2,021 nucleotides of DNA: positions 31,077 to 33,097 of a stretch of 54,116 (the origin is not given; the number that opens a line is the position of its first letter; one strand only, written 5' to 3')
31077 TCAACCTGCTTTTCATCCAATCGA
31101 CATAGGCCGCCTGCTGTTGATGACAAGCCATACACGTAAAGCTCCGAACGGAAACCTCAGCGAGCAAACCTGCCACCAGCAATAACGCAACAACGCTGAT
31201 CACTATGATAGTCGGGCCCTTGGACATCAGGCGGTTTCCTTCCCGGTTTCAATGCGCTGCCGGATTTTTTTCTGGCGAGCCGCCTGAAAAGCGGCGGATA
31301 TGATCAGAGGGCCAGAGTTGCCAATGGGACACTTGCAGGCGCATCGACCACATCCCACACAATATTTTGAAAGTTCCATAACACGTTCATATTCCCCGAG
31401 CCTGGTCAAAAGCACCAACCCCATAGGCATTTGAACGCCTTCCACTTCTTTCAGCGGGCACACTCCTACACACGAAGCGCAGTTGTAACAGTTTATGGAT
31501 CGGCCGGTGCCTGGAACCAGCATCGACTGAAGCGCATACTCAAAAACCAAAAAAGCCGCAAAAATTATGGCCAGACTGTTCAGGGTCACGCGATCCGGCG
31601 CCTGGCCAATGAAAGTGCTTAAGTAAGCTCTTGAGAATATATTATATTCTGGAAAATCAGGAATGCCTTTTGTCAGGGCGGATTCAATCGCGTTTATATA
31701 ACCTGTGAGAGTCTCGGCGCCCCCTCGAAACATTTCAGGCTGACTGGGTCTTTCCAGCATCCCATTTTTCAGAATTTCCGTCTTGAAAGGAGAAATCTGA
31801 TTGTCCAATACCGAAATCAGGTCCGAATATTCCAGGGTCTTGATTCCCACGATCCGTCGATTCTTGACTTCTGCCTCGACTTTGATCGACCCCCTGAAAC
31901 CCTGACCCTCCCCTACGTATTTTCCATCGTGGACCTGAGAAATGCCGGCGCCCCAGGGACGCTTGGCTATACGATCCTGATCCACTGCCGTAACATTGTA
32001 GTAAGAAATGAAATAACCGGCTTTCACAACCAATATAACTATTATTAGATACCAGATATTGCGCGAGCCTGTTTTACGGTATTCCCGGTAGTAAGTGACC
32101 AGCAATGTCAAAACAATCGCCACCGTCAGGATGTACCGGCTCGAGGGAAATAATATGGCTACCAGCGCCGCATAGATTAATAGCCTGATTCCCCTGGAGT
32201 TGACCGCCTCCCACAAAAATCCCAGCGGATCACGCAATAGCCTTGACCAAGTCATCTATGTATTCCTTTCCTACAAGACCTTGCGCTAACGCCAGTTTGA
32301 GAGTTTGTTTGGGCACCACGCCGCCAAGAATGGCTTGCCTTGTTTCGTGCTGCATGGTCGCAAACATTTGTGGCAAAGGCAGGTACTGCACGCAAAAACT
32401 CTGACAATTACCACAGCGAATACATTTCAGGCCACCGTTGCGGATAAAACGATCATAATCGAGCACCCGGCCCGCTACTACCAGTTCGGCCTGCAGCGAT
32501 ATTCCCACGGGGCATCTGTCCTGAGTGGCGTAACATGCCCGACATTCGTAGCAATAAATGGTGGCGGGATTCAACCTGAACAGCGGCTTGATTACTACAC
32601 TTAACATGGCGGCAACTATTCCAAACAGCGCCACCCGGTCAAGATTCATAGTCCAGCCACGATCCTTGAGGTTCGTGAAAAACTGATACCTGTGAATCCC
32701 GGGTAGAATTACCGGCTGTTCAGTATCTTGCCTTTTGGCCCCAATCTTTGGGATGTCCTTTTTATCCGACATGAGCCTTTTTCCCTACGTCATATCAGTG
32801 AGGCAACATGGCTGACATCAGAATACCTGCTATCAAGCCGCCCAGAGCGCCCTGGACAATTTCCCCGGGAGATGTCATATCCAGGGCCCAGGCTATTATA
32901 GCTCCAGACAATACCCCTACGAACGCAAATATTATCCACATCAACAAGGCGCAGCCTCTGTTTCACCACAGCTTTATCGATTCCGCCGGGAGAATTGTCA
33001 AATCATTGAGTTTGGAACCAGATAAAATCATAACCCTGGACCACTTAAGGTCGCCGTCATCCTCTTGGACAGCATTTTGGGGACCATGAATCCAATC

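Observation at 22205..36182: A 14-kb, 15-gene run encoding a composite transmembrane redox system that I cannot match to any characterised complex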

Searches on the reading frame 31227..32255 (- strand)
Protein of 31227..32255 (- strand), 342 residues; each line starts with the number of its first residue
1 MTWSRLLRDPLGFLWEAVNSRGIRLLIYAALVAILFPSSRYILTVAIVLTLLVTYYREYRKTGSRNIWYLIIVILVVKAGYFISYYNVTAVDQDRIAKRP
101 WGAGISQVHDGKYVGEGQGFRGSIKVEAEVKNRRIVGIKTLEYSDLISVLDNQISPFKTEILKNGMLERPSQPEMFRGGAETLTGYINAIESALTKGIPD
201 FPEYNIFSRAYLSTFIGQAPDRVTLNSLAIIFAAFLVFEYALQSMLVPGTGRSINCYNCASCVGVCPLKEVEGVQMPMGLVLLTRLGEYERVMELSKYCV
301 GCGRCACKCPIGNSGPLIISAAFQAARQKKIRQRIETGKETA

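Call 4: search_protein_families(library=pfam, proteins=[window:31227-32255:-], max_evalue=0.01)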
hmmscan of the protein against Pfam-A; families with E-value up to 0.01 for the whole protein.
window:31227-32255:- (342 aa): 8 families
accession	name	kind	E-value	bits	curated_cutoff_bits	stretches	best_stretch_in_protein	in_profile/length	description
PF13237.11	Fer4_10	-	3.7e-06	27.2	25.5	1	296-327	6-22/53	4Fe-4S dicluster domain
PF25160.1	LdpA_Fe-S-bd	-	4.2e-05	23.7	27.6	0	295-312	24-41/49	LdpA Fe-S cluster-binding domain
PF13183.11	Fer4_8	-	0.0001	23.2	27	1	255-312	4-67/68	4Fe-4S dicluster domain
PF13187.11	Fer4_9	-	0.00069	20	27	1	255-310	1-48/52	4Fe-4S dicluster domain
PF13534.11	Fer4_17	-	0.00072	20.5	22.2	1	255-310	1-57/61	4Fe-4S dicluster domain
PF13484.11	Fer4_16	-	0.00094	20.4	30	0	255-272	1-18/66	4Fe-4S double cluster binding domain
PF08453.16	Peptidase_M9_N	-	0.0052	17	23.9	1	50-91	51-89/183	Peptidase family M9 N-terminal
PF12838.12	Fer4_7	-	0.0063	17.4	27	0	255-312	1-51/52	4Fe-4S dicluster domain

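Call 6: search_protein_families(library=ncbifam, proteins=[window:31227-32255:-], max_evalue=0.01)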
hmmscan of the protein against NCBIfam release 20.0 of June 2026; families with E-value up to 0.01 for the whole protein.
window:31227-32255:- (342 aa): 11 families
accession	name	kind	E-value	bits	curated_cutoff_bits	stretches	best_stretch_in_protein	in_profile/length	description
NF041837.1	rnfC_Methano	equivalog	3.9e-07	29.3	650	1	252-311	356-411/438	Rnf electron transport complex subunit RnfC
TIGR01945.1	rnfC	subfamily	5e-06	25.3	245.95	1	254-311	363-416/435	RnfABCDGE type electron transport complex subunit C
NF045670.1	quin_L_LdhH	equivalog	5.5e-05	21.6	800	1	253-320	303-377/706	L-lactate dehydrogenase (quinone) large subunit LdhH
NF003454.1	PRK05035.1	equivalog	6.3e-05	21.6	345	1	250-311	363-420/556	electron transport complex subunit RsxC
NF038018.1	qmoC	equivalog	0.00026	20.6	300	1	249-324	13-89/360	quinone-interacting membrane-bound oxidoreductase complex subunit QmoC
TIGR00314.1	cdhA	equivalog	0.00097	17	781.3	1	255-334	400-475/784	CO dehydrogenase/acetyl-CoA synthase complex subunit alpha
TIGR02512.1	FeFe_hydrog_A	subfamily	0.0014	17.6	405.95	1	255-312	8-65/375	[FeFe] hydrogenase, group A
NF038196.1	ferrodoxin_EFR1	subfamily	0.0018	18.4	75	0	289-313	176-200/242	EFR1 family ferrodoxin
TIGR00273.1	TIGR00273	equivalog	0.0025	16.7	444.8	1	252-312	291-358/432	LutB/LldF family L-lactate oxidation iron-sulfur protein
NF009410.0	PRK12771.1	subfamily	0.0052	15.4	516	1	255-312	513-558/566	NAD(P)-binding protein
TIGR04105.1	FeFe_hydrog_B1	subfamily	0.0058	15.4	450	1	255-312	143-203/462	monomeric [FeFe] hydrogenase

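Call 43: search_solved_structures(query=window:31227-32255:-, max_evalue=1, show_alignments=2)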
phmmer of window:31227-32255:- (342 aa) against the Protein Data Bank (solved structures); distinct sequences matched with E-value up to 1: 55.
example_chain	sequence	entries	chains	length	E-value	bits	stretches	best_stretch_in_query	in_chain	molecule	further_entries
8ahx_C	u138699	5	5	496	0.006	19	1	255-319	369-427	Ion-translocating oxidoreductase complex subunit C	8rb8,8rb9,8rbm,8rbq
7zc6_C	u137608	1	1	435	0.026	16.9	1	253-312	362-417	RnfC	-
7q5y_D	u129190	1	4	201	0.027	16.9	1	251-320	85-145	NADH-quinone oxidoreductase subunit I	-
5cwo_A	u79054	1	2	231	0.033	16.6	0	160-204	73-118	Designed helical repeat protein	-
9eri_C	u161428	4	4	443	0.057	15.8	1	254-332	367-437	Na(+)-translocating ferredoxin:NAD(+) oxidoreductase complex subunit C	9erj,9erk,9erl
9e0j_K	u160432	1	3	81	0.058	15.8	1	255-311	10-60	Photosystem I iron-sulfur center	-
9sfi_T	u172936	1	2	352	0.063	15.7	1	255-312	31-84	4Fe-4S ferredoxin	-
5zgb_C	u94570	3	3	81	0.065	15.6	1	255-311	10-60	PsaC | Photosystem I iron-sulfur center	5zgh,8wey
6fos_C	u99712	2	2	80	0.077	15.4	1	255-311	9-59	Photosystem I iron-sulfur center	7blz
8ys5_D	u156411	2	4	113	0.079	15.4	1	255-310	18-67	2-oxoglutarate:acceptor oxidoreductase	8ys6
7f4v_aC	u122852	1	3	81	0.08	15.3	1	255-311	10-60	Photosystem I iron-sulfur center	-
7bgi_C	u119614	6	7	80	0.1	15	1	255-311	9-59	Photosystem I iron-sulfur center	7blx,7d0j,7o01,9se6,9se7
6ijj_C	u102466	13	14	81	0.11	14.9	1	255-311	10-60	PsaC | Photosystem I iron-sulfur center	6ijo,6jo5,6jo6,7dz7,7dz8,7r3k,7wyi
4kt0_C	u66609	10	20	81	0.11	14.9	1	255-311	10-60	Photosystem I iron-sulfur center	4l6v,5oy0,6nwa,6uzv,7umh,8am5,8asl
8jw0_c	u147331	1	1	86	0.12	14.8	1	255-311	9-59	Photosystem I PsaC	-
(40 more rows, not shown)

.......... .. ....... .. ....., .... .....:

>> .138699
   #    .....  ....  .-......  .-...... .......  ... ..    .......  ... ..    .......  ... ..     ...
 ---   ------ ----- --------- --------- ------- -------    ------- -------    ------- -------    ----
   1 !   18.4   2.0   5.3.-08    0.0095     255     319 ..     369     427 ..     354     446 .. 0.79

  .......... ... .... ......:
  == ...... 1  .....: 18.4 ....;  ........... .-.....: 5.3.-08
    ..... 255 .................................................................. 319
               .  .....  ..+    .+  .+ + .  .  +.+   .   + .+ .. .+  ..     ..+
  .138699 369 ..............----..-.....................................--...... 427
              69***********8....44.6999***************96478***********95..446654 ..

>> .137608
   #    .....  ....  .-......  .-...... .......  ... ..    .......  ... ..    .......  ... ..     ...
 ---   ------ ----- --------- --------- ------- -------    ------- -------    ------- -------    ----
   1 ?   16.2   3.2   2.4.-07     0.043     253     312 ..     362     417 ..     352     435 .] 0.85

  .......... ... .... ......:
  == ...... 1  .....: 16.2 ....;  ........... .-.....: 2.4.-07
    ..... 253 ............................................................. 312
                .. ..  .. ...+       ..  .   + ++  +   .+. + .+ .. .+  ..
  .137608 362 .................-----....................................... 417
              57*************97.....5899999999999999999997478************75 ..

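Call 59: find_homologous_proteins(query=window:31227-32255:-)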
Query window:31227-32255:- (342 aa): 161 proteins with E <= 0.001 among 2897 candidates; the best 120 are listed.
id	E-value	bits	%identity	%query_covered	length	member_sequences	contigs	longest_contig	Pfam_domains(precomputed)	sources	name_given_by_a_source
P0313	2.3e-226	768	100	100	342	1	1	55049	PF13237.12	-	-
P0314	9.9e-212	720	93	100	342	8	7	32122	PF13237.12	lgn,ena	-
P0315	1.9e-202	690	88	100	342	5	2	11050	PF13237.12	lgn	-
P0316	9.9e-191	651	93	90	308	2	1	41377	PF13237.12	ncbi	-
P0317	3.1e-190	650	82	100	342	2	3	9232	PF04205.20,PF13237.12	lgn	-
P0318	6.5e-186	635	78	100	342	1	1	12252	PF13237.12,PF13183.12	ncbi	-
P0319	9.8e-186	635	80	100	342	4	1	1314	PF13237.12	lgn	-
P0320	1.8e-182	624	80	100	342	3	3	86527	PF13237.12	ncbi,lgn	-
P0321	3.7e-182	623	79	100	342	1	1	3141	PF25160.2,PF13237.12,PF13183.12,PF13187.12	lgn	-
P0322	2.6e-181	620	77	100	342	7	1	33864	PF13237.12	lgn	-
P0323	3.6e-171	587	75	100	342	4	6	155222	PF14697.12,PF13534.12,PF25160.2,PF13237.12,PF13183.12,PF13187.12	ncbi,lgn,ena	-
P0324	4.5e-157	541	68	100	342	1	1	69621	PF25160.2,PF13237.12,PF13183.12,PF13187.12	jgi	jgi:uncharacterized protein with FMN-binding domain/NAD-dependent dihydropyrimidine dehydrogenase Pr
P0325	3.0e-155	535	68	100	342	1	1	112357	PF25160.2,PF13237.12,PF13183.12,PF13187.12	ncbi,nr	ncbi:MAG: 4Fe-4S dicluster domain-containing protein [Desulfomonilaceae bacterium]|nr:4Fe-4S diclust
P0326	9.6e-154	530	65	100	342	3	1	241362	PF25160.2,PF13237.12,PF13183.12,PF13187.12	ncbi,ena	-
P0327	2.7e-153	528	67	100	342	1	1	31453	PF25160.2,PF13237.12,PF13183.12,PF13187.12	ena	-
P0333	2.3e-152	525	67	99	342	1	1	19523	PF04205.20,PF25160.2,PF13237.12,PF13183.12,PF13187.12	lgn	-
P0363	1.5e-145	503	64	100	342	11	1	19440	PF14697.12,PF04205.20,PF25160.2,PF13237.12,PF13183.12,PF13187.12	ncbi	-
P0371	2.9e-144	498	64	100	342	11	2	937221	PF14697.12,PF04205.20,PF12838.13,PF25160.2,PF13237.12,PF13183.12,PF13187.12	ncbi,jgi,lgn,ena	ncbi:MAG: FMN-binding protein [Desulfomonilaceae bacterium]|jgi:uncharacterized protein with FMN-bin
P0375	8.8e-144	497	63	98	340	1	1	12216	PF04205.20,PF13534.12,PF25160.2,PF13237.12,PF13183.12,PF13187.12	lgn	-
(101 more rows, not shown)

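Call 70: predict_structure(alignment_id=A4)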
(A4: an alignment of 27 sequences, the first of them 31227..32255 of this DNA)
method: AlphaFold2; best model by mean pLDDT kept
length: 342 residues; sequences in the alignment: 27
mean_pLDDT: 65.9   pTM: 0.52
mean pLDDT of the five models: 65.9, 65.5, 63.4, 59.7, 51.7
residues with pLDDT >= 90: 30; 70-90: 129; 50-70: 80; < 50: 103
segments of 3 or more residues with pLDDT < 50: 1-3, 232-234, 236-287, 292-327, 340-342
pLDDT, mean of each block of 10 residues (from residue 1): 59 63 61 61 73 79 81 85 86 84 88 87 86 91 65 80 87 66 85 89 82 65 50 48 44 37 36 40 47 47 40 39 50 66 40
secondary structure, 60 per line:
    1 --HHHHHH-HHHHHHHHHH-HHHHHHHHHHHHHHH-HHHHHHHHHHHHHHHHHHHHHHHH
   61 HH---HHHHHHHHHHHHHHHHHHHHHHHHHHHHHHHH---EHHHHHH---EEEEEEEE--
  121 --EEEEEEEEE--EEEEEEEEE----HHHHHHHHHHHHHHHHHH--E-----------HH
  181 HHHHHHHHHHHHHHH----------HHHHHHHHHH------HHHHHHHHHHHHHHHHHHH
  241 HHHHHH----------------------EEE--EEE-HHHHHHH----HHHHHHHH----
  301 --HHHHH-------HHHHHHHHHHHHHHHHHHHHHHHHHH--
elements in order: H3-8 H10-19 H21-35 H37-62 H66-97 H102-107 E111-118 E123-131 E134-142 H147-164 H179-195 H206-215 H222-246 E269-271 E274-276 H278-284 H289-296 H303-307 H315-340

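Call 72: fold_search(model_id=the predicted structure, library=pdb)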
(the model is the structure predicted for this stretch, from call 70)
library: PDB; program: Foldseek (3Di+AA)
matches with E <= 10: 436; with E <= 0.001: 0
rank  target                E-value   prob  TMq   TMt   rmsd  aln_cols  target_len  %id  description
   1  8p2b_B                1.1e-03  1.00  0.21  0.82   2.3        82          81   23  Crystal structure of CbFMN4 domain 1 (released 2023-07-19)
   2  8p2a                  2.4e-03  1.00  0.22  0.76   3.1        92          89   17  Crystal structure of SaFMN3 domain 2 (released 2023-07-19)
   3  8p2b_A                4.0e-03  1.00  0.22  0.80   2.3        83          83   23  Crystal structure of CbFMN4 domain 1 (released 2023-07-19)
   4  2kzx_MODEL_1_A        6.5e-02  0.80  0.17  0.36   8.3       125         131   15  Solution NMR Structure of A3DHT5 from Clostridium thermocellum, Northeast Structural Genomics Consortium Targe (released 2010-08-25)
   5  9u5g_C                2.7e-01  0.33  0.16  0.20  13.4       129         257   12  Cryo-EM structure of Na+-translocating NADH-ubiquinone oxidoreductase NqrC-T225Y mutant from Vibrio cholerae (released 2025-06-25)
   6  8rb9_G                3.4e-01  0.41  0.18  0.29  11.7       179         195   14  Cryo-EM structure of the NADH:ferredoxin oxidoreductase RNF from Azotobacter vinelandii, NADH added (released 2024-06-26)
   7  8a1y_C                3.6e-01  0.66  0.20  0.26  10.7       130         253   12  Sodium pumping NADH-quinone oxidoreductase with inhibitor HQNO (released 2023-06-14)
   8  7qoo_O                3.6e-01  0.23  0.14  0.21  17.0       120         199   11  Structure of the human inner kinetochore CCAN complex (released 2022-06-08)
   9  8ahx_G                4.1e-01  0.33  0.18  0.28  11.5       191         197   14  Cryo-EM structure of the nitrogen-fixation associated NADH:ferredoxin oxidoreductase RNF from Azotobacter vinelandii (released 2023-11-01)
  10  7pkn_O                5.4e-01  0.28  0.15  0.22  16.7       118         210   10  Structure of the human CCAN deltaCT complex (released 2022-04-27)
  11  4eb5_C                5.4e-01  0.08  0.10  0.20  16.9       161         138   17  A. fulgidus IscS-IscU complex structure (released 2012-05-02)
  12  8evu_C                6.0e-01  0.51  0.20  0.26  10.8       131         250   12  Cryo EM structure of Vibrio cholerae NQR (released 2022-11-16)
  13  8rmc_D                6.0e-01  0.20  0.14  0.33  14.4       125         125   16  Structure of the FDX2-bound core ISC complex (proximal conformation) (released 2024-12-18)
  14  4j8f                  7.2e-01  0.04  0.11  0.08  21.3       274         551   11  Crystal structure of a fusion protein containing the NBD of Hsp70 and the middle domain of Hip (released 2013-07-03)
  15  8ad0_C                7.6e-01  0.77  0.19  0.26   6.0       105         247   11  X-ray structure of Na+-NQR from Vibrio cholerae in different conformation at 3.1 A (released 2023-07-12)
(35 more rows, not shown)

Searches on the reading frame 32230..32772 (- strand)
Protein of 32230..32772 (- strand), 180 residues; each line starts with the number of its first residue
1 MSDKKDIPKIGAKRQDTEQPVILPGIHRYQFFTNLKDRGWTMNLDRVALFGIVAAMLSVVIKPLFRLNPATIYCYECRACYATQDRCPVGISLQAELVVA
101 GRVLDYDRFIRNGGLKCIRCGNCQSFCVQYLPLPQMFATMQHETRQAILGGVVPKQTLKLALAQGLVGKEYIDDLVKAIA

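Call 4: search_protein_families(library=pfam, proteins=[window:32230-32772:-], max_evalue=0.01)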
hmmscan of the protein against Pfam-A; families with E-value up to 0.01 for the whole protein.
window:32230-32772:- (180 aa): 3 families
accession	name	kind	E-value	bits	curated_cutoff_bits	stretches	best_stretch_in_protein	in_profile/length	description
PF13183.11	Fer4_8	-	1.9e-06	28.8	27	0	116-146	4-27/68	4Fe-4S dicluster domain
PF13237.11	Fer4_10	-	0.00011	22.6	25.5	1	73-127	8-52/53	4Fe-4S dicluster domain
PF12838.12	Fer4_7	-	0.00026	21.8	27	0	116-142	1-21/52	4Fe-4S dicluster domain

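Call 6: search_protein_families(library=ncbifam, proteins=[window:32230-32772:-], max_evalue=0.01)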
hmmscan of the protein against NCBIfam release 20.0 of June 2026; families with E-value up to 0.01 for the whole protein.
window:32230-32772:- (180 aa): 4 families
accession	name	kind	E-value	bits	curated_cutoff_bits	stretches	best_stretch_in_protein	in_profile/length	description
TIGR01945.1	rnfC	subfamily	7.5e-06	24.7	245.95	1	74-145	365-432/435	RnfABCDGE type electron transport complex subunit C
NF003454.1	PRK05035.1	equivalog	0.00014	20.5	345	1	71-144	366-435/556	electron transport complex subunit RsxC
TIGR00314.1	cdhA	equivalog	0.0013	16.6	781.3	1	73-141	397-463/784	CO dehydrogenase/acetyl-CoA synthase complex subunit alpha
NF004536.0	PRK05888.1-1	equivalog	0.0015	17.9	212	1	77-128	60-110/180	NADH-quinone oxidoreductase subunit NuoI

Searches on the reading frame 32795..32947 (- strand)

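Call 4: search_protein_families(library=pfam, proteins=[window:32795-32947:-], max_evalue=0.01)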
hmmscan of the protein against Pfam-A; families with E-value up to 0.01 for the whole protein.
window:32795-32947:- (50 aa): 0 families

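Call 6: search_protein_families(library=ncbifam, proteins=[window:32795-32947:-], max_evalue=0.01)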
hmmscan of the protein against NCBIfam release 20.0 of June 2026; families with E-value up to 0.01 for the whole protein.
window:32795-32947:- (50 aa): 1 family
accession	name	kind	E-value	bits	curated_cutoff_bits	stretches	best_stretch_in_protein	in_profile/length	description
NF053517.1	HbztTptrPcaK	equivalog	0.0064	15.5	770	1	5-44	294-331/437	4-hydroxybenzoate transporter PcaK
